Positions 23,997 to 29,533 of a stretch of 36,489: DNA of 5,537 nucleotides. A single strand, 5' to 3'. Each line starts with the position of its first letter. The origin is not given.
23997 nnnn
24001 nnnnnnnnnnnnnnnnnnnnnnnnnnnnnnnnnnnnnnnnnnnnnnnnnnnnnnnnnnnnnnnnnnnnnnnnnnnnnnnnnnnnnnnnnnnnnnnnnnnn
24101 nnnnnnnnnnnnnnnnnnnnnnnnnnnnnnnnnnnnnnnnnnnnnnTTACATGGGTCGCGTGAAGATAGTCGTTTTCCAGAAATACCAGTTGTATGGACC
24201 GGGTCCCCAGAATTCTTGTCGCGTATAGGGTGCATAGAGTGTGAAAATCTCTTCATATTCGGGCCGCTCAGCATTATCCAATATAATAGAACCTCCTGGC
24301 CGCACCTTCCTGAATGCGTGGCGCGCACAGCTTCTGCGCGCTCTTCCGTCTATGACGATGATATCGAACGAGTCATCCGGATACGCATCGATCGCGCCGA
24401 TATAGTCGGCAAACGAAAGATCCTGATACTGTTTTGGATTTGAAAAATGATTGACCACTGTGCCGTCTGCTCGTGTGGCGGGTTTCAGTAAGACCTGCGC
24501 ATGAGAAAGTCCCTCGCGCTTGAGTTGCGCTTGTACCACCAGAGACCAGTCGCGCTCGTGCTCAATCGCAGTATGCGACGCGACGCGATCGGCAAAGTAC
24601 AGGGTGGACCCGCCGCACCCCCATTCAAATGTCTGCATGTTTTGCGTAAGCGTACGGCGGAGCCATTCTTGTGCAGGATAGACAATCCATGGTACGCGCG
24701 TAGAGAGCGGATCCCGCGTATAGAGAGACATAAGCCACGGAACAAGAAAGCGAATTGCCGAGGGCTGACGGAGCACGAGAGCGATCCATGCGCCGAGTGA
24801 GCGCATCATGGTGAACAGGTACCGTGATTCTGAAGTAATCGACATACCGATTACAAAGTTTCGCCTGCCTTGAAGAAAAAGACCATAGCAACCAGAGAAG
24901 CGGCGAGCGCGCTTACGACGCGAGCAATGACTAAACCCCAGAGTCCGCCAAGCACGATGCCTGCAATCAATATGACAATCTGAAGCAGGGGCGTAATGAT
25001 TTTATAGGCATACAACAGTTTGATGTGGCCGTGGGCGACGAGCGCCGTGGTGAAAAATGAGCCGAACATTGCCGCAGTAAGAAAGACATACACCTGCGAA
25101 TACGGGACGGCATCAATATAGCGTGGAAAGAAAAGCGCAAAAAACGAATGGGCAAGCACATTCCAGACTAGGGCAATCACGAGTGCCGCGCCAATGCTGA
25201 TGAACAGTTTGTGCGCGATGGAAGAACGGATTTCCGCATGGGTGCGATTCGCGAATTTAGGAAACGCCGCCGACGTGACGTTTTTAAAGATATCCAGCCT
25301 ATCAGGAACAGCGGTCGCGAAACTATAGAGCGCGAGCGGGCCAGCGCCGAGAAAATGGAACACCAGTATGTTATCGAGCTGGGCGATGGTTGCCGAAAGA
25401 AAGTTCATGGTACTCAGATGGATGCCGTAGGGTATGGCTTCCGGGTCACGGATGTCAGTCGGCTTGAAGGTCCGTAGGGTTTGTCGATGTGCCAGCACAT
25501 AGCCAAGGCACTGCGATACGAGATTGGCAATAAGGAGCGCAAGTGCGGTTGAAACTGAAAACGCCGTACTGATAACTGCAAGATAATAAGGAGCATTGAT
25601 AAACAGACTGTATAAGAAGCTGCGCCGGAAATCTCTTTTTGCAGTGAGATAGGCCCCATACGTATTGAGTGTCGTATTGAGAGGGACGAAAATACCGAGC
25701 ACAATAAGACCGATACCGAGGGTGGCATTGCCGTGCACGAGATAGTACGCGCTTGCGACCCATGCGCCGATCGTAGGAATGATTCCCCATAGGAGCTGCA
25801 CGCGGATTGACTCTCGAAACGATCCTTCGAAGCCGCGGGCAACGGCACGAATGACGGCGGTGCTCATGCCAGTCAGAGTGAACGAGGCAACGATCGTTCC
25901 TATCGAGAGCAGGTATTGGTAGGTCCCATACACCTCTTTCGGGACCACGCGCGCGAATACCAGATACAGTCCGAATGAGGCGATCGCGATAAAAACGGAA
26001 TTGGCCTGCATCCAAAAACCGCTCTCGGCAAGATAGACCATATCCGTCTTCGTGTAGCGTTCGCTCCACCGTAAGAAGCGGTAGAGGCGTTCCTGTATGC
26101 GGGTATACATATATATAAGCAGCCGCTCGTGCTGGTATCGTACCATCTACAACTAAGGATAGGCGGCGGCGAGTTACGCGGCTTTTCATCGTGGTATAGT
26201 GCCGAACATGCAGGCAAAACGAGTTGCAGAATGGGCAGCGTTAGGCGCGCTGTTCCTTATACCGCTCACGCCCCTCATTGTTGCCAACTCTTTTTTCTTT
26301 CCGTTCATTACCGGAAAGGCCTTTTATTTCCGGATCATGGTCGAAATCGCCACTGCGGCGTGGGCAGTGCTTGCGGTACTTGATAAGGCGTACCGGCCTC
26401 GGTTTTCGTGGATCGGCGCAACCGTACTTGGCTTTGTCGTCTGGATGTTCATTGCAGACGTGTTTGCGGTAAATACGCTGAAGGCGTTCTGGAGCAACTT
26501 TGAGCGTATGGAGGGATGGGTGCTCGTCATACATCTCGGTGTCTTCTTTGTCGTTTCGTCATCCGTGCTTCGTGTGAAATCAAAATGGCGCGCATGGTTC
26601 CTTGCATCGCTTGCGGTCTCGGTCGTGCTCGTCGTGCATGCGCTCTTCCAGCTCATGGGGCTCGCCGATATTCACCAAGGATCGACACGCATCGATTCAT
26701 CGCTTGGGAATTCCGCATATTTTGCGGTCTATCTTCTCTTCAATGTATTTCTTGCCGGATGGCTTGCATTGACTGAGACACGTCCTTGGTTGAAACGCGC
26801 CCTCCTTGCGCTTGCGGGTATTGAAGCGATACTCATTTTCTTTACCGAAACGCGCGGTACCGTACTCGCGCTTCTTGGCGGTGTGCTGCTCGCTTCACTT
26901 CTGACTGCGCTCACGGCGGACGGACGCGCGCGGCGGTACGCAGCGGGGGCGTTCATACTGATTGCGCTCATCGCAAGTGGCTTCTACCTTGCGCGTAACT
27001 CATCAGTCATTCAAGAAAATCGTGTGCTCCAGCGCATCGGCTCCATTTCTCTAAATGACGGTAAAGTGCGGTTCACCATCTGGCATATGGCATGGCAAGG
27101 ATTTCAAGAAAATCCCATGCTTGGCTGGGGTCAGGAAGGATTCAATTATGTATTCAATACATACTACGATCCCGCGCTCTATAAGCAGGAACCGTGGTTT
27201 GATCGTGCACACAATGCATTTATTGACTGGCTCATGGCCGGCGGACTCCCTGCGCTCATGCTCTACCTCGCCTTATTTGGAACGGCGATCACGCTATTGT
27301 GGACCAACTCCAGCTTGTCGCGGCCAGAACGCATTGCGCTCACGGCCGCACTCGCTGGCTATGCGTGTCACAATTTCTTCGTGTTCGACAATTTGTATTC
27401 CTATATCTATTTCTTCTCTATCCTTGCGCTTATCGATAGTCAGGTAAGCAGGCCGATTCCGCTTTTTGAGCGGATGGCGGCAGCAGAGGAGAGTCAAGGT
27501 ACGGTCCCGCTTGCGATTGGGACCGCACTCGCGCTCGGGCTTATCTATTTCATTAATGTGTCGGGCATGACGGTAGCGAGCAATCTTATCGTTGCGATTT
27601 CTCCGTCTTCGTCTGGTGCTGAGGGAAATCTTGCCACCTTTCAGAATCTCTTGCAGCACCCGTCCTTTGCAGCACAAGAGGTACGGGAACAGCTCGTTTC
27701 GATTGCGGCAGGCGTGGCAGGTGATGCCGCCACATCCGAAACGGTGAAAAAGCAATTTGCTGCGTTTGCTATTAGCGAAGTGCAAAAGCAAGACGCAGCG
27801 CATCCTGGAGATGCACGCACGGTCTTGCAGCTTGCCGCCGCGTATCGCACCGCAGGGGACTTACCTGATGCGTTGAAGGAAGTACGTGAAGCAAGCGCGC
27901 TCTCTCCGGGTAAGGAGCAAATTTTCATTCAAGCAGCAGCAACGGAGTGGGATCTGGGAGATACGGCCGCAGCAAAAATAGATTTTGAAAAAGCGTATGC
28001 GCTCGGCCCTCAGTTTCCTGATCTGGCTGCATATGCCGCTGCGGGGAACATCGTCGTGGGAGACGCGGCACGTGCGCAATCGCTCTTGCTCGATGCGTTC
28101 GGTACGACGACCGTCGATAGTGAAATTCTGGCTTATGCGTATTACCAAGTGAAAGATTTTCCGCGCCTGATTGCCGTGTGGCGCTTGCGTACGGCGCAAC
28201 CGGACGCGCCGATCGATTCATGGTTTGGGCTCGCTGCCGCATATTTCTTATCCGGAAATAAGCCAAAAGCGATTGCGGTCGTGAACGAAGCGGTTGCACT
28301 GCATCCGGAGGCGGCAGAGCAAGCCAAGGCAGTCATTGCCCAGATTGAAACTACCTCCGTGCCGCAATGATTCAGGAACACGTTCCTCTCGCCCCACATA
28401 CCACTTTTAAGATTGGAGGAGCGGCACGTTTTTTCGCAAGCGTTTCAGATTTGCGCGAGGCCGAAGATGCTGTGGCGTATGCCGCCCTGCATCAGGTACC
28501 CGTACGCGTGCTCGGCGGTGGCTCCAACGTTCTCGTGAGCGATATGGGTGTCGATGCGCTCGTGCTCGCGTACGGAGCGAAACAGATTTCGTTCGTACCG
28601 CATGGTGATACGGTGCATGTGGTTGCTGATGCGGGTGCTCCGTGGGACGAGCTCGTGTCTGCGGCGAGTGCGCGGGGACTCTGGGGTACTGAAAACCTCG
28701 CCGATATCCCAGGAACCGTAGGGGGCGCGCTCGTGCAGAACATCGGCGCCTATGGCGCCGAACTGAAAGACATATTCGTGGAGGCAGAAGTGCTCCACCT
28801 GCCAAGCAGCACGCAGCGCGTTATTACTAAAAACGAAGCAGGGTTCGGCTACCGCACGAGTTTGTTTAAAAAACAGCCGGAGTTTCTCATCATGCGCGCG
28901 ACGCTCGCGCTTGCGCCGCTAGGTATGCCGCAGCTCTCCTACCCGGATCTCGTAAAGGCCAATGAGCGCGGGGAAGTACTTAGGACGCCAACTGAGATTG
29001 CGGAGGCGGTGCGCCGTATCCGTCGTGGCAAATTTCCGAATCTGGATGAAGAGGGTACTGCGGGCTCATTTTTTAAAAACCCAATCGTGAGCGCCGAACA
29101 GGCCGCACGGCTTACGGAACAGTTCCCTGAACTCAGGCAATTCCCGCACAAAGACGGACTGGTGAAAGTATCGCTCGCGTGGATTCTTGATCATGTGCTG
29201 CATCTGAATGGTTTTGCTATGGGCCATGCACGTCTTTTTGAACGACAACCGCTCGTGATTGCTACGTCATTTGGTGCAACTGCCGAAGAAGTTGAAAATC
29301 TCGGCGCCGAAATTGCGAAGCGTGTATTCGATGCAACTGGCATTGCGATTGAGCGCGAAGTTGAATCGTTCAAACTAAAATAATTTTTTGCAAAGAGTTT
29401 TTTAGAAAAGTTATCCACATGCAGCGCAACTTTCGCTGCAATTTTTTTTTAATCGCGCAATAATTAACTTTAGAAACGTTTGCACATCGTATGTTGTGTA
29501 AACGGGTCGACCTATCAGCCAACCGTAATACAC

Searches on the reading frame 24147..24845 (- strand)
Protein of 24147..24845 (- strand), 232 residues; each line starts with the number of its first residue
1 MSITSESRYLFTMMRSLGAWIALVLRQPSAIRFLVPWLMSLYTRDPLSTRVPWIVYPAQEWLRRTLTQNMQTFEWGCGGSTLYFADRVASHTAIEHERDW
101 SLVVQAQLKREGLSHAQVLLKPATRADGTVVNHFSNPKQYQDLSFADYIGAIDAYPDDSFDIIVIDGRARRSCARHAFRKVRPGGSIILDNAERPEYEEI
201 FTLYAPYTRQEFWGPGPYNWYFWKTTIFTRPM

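Call 5: search_protein_families(library=pfam, proteins=[window:24147-24845:-], max_evalue=0.01)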
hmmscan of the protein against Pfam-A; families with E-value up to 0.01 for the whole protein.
window:24147-24845:- (232 aa): 1 family
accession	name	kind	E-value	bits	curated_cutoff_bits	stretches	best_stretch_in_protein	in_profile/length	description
PF13578.12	Methyltransf_24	-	0.00032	22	26.3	1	74-191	2-104/105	Methyltransferase domain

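Call 61: search_protein_families(library=ncbifam, proteins=[window:24147-24845:-], max_evalue=0.001)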
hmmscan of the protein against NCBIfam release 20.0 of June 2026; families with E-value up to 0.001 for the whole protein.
window:24147-24845:- (232 aa): 0 families

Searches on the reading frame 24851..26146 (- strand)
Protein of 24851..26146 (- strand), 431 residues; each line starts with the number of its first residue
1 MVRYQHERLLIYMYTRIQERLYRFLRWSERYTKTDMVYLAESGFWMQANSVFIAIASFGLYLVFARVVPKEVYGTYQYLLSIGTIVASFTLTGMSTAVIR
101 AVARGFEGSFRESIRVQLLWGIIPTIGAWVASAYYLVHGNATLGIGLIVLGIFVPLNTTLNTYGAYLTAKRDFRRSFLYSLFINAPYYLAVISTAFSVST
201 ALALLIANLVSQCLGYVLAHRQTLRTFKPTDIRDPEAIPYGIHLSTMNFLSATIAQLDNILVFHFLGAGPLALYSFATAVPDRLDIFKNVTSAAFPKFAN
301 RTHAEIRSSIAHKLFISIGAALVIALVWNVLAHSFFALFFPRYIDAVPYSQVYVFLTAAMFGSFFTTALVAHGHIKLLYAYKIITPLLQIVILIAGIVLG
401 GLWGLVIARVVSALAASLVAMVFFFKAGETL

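Call 5: search_protein_families(library=pfam, proteins=[window:24851-26146:-], max_evalue=0.01)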
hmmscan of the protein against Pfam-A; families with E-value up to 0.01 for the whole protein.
window:24851-26146:- (431 aa): 2 families
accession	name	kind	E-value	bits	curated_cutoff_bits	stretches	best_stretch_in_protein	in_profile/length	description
PF13440.11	Polysacc_synt_3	-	6.6e-13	49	23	1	63-300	1-242/293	Polysaccharide biosynthesis protein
PF01943.22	Polysacc_synt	-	3.4e-06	27.1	28.2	1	43-280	5-250/274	Polysaccharide biosynthesis protein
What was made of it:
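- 24851..26146 (-): Wzx-like (MOP family) flippase. It occupies the position held by Wzm/Wzt in related loci. PF13440 scores 49 bits against 23 (call 5).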

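Call 61: search_protein_families(library=ncbifam, proteins=[window:24851-26146:-], max_evalue=0.001)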
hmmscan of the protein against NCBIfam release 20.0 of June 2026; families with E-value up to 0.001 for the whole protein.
window:24851-26146:- (431 aa): 0 families

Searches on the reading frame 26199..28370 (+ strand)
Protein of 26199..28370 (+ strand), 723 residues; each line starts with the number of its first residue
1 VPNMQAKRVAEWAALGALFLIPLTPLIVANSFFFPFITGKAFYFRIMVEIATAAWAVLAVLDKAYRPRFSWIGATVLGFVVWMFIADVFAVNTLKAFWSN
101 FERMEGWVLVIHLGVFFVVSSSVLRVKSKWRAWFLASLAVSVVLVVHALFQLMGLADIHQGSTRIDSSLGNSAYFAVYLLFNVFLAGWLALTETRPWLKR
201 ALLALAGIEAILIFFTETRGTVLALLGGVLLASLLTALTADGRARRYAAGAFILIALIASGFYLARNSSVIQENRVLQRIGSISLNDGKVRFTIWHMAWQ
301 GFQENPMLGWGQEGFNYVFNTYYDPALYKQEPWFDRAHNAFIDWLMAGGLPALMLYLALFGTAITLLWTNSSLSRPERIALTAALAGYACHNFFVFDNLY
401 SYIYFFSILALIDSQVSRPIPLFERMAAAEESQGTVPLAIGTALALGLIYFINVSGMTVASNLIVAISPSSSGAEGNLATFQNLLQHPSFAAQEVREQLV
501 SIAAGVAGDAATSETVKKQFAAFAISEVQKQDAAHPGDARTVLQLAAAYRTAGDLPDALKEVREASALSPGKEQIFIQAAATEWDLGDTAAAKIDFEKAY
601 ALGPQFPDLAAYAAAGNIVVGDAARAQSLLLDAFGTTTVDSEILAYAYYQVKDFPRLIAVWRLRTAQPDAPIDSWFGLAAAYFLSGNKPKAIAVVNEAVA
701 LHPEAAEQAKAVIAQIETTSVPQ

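Call 5: search_protein_families(library=pfam, proteins=[window:26199-28370:+], max_evalue=0.01)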
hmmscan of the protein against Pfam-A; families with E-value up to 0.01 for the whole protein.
window:26199-28370:+ (723 aa): 9 families
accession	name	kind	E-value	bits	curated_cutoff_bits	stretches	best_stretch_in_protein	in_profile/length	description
PF04932.20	Wzy_C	-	7.4e-19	68.4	31.7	1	210-357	7-149/149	O-Antigen ligase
PF07719.23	TPR_2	-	1.9e-10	40.5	27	1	674-704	3-33/34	Tetratricopeptide repeat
PF13428.12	TPR_14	-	1.2e-09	38.3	23.5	1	674-707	3-36/44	Tetratricopeptide repeat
PF13424.12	TPR_12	-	3.1e-07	30.9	30.1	0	532-568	38-74/77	Tetratricopeptide repeat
PF14559.12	TPR_19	-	1.3e-06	29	25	0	673-716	26-68/68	Tetratricopeptide repeat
PF00515.34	TPR_1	-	1e-05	25.6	27.8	0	673-704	2-33/34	Tetratricopeptide repeat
PF13181.12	TPR_8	-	0.00028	21.3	25.7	0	578-602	6-30/34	Tetratricopeptide repeat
PF13371.12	TPR_9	-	0.0026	18.1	35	0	646-716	3-72/73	Tetratricopeptide repeat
PF11838.14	ERAP1_C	-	0.0099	15.8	38.2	0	489-577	123-206/318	ERAP1-like C-terminal domain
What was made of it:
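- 26199..28370 (+): Wzy_C plus TPR membrane protein, a probable glycan ligase or O-oligosaccharyltransferase. PF04932 scores 68.4 bits against 31.7, with TPR repeats (call 5).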

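Call 61: search_protein_families(library=ncbifam, proteins=[window:26199-28370:+], max_evalue=0.001)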
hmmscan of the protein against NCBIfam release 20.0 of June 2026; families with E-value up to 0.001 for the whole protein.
window:26199-28370:+ (723 aa): 6 families
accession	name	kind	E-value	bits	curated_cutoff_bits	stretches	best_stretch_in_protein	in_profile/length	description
TIGR03097.1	PEP_O_lig_1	hypoth_equivalog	1e-10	41.1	188.1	1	31-365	31-346/408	putative O-glycosylation ligase, exosortase A system-associated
TIGR00947.1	2A73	equivalog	5.4e-09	35.5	366.4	1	47-387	40-389/425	IctB family putative bicarbonate transporter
TIGR02917.1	PEP_TPR_lipo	equivalog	1.9e-06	26.1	312.2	1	536-716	326-508/899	XrtA/PEP-CTERM system TPR-repeat protein PrsT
NF047558.1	TPR_END_plus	domain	4e-06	26.7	32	0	675-710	2-37/56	TPR end-of-group domain-containing protein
TIGR02521.1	type_IV_pilW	equivalog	2.3e-05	24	154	0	533-607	25-99/234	type IV pilus biogenesis/stability protein PilW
NF040959.1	MamA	equivalog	0.0002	20.9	200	0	638-706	105-173/204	magnetosome protein MamA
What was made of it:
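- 26199..28370 (+): The best NCBIfam match is a putative O-glycosylation ligase, but it is weak (call 61).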

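Call 62: search_solved_structures(query=window:26199-28370:+, max_evalue=1)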
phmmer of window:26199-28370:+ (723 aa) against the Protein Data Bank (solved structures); distinct sequences matched with E-value up to 1: 22.
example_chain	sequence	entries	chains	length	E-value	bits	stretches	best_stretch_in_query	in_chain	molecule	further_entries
9qhb_A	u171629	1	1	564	5.6e-20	74.6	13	644-708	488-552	Engineered tetratricopeptide repeat protein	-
9qhc_A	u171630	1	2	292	7.8e-12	47.7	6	644-709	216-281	Engineered tetratricopeptide repeat protein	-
8bu0_A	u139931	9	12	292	2.8e-11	45.8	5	644-708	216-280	Consensus tetratricopeptide repeat protein | Crystal structure of an 8-repeat consensus TPR superhelix with Zinc. | Monomer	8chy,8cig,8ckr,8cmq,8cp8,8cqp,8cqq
8ch0_A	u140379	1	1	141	1.5e-05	26.9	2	644-707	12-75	Consensus tetratricopeptide repeat protein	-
2fo7_A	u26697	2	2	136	1.7e-05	26.7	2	644-707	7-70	SYNTHETIC CONSENSUS TPR PROTEIN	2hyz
2wqh_A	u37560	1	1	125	5.7e-05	25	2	644-708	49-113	CTPR3Y3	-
1na0_A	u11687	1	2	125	0.0002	23.1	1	644-708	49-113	designed protein CTPR3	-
6vfh_A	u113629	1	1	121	0.00056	21.7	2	645-710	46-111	T33_dn10A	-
3kd7_A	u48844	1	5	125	0.0014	20.4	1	644-706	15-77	CTPR390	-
6v8e_A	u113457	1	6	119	0.0043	18.8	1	646-707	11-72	Designed protein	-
1na3_A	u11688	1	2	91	0.013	17.1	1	644-708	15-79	designed protein CTPR2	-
6vfi_B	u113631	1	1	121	0.016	16.9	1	645-707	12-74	O43_dn18B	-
6vfj_B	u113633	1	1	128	0.053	15.2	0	646-707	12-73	I53_dn5B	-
2avp_A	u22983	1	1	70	0.078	14.6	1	644-704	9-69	synthetic consensus TPR protein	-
9gzg_A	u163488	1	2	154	0.22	13.1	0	644-708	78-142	Engineered CTPR protein with glutamic acids for conductivity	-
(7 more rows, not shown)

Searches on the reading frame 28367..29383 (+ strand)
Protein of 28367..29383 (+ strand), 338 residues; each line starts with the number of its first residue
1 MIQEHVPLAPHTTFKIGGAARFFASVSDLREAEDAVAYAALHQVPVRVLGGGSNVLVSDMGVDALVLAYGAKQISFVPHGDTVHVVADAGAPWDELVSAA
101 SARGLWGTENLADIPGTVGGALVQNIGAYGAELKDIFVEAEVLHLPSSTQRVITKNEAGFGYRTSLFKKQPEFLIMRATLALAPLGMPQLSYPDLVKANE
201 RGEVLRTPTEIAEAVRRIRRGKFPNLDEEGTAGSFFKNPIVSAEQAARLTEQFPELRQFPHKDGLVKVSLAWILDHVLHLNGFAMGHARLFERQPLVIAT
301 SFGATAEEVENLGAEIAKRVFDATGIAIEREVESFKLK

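Call 5: search_protein_families(library=pfam, proteins=[window:28367-29383:+], max_evalue=0.01)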
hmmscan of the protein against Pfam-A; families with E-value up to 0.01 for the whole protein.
window:28367-29383:+ (338 aa): 2 families
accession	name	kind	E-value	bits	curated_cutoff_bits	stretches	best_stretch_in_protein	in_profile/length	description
PF01565.28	FAD_binding_4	-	1.1e-20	74.2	26.4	1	23-144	4-130/139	FAD binding domain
PF02873.21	MurB_C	-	7.6e-16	58.6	27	1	210-333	1-97/99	UDP-N-acetylenolpyruvoylglucosamine reductase, C-terminal domain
